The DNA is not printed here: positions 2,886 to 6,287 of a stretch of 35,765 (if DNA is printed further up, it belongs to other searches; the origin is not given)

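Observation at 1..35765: One co-directional island encodes a rhamnose-type wall polymer and four ChW-anchored exoenzymes, suggesting the polymer is the ChW ligand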

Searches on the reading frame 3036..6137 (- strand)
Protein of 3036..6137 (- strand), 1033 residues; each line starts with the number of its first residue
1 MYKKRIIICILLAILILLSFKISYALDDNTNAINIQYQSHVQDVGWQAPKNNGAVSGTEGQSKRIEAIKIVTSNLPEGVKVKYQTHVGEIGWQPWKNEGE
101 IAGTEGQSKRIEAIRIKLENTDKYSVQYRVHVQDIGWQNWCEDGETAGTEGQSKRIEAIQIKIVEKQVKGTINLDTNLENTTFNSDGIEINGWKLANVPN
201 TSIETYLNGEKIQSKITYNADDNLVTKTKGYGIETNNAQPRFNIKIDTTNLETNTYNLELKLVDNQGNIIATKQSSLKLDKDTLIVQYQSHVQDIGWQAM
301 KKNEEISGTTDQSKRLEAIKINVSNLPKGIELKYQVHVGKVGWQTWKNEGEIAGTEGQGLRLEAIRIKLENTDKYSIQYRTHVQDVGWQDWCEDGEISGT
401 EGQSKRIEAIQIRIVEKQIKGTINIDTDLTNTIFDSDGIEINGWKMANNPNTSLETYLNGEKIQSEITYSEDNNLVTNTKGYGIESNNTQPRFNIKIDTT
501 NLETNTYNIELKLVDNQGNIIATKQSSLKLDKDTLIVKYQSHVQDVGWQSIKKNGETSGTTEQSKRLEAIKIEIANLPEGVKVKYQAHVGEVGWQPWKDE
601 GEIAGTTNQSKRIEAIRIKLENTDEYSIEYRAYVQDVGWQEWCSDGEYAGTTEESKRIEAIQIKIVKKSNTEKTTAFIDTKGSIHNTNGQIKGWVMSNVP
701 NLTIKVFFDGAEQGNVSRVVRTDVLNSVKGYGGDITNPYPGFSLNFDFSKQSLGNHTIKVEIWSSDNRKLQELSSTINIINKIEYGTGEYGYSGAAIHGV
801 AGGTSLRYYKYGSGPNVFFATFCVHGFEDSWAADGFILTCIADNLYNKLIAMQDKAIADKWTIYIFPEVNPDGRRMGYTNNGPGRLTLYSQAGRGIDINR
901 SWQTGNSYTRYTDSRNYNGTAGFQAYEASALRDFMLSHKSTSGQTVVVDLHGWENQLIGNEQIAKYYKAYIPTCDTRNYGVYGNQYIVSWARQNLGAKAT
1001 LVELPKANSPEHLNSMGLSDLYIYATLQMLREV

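Call 7: search_protein_families(library=pfam, proteins=[window:3036-6137:-])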
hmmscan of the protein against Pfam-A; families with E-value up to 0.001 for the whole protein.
window:3036-6137:- (1033 aa): 2 families
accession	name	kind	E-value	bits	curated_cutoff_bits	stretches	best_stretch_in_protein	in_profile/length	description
PF07538.16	ChW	-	6.7e-149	483.8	22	9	131-164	1-34/35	Clostridial hydrophobic W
PF00246.29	Peptidase_M14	-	3.2e-13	50.4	21.6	1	850-956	79-187/286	Zinc carboxypeptidase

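Call 19: find_encoding_contigs(protein=window:3036-6137:-, flank=10000, max_places=6)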
Protein window:3036-6137:- (1033 aa): 5 contigs read that carry it; 5 places shown.
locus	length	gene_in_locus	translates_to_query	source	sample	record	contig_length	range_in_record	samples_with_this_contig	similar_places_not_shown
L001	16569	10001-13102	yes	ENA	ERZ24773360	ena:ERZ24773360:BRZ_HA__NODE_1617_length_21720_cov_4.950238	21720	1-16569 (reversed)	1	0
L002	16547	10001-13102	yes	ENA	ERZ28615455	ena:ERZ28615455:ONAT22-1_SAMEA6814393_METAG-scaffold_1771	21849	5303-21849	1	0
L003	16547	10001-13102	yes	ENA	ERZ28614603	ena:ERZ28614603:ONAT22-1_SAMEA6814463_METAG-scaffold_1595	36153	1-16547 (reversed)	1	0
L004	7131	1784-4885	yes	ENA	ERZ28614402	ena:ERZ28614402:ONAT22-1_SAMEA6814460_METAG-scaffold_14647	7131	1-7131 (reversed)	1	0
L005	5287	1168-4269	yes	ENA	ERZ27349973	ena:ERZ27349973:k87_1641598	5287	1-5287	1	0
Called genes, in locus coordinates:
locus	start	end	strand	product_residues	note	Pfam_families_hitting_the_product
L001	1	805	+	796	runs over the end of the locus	-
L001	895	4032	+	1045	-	PF08757:CotH, PF07538:ChW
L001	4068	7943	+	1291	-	PF22407:Cmr1_C (faint), PF07538:ChW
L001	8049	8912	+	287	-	PF01073:3Beta_HSD (weak), PF01370:Epimerase, PF02719:Polysacc_synt_2 (weak), PF04321:RmlD_sub_bind, PF07993:NAD_binding_4 (weak), PF16363:GDP_Man_Dehyd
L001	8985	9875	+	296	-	PF00483:NTP_transferase, PF12804:NTP_transf_3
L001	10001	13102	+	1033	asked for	PF07538:ChW, PF00246:Peptidase_M14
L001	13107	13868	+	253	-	-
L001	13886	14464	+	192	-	PF00908:dTDP_sugar_isom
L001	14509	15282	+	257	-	PF01966:HD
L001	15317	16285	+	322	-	PF00106:adh_short (faint), PF01073:3Beta_HSD, PF01370:Epimerase, PF02719:Polysacc_synt_2, PF04321:RmlD_sub_bind, PF07993:NAD_binding_4, PF16363:GDP_Man_Dehyd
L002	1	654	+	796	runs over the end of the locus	-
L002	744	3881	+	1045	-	PF08757:CotH, PF07538:ChW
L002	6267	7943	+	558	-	PF07538:ChW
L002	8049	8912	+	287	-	PF01073:3Beta_HSD (weak), PF01370:Epimerase, PF02719:Polysacc_synt_2 (weak), PF04321:RmlD_sub_bind, PF07993:NAD_binding_4 (weak), PF16363:GDP_Man_Dehyd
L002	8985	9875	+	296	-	PF00483:NTP_transferase, PF12804:NTP_transf_3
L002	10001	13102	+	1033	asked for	PF07538:ChW, PF00246:Peptidase_M14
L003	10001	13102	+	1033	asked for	PF07538:ChW, PF00246:Peptidase_M14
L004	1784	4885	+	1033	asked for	PF07538:ChW, PF00246:Peptidase_M14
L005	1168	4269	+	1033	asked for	PF07538:ChW, PF00246:Peptidase_M14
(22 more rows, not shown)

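Call 42: search_solved_structures(query=window:3036-6137:-, max_evalue=0.01)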
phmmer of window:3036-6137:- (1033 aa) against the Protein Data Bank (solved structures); distinct sequences matched with E-value up to 0.01: 3.
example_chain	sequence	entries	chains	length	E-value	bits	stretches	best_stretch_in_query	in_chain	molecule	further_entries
1aye_A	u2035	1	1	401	0.0007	20.8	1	856-943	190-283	PROCARBOXYPEPTIDASE A2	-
1cpb_B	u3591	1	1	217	0.0014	19.8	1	858-953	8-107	CARBOXYPEPTIDASE B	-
1dtd_A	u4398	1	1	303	0.0056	17.8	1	856-943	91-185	CARBOXYPEPTIDASE A2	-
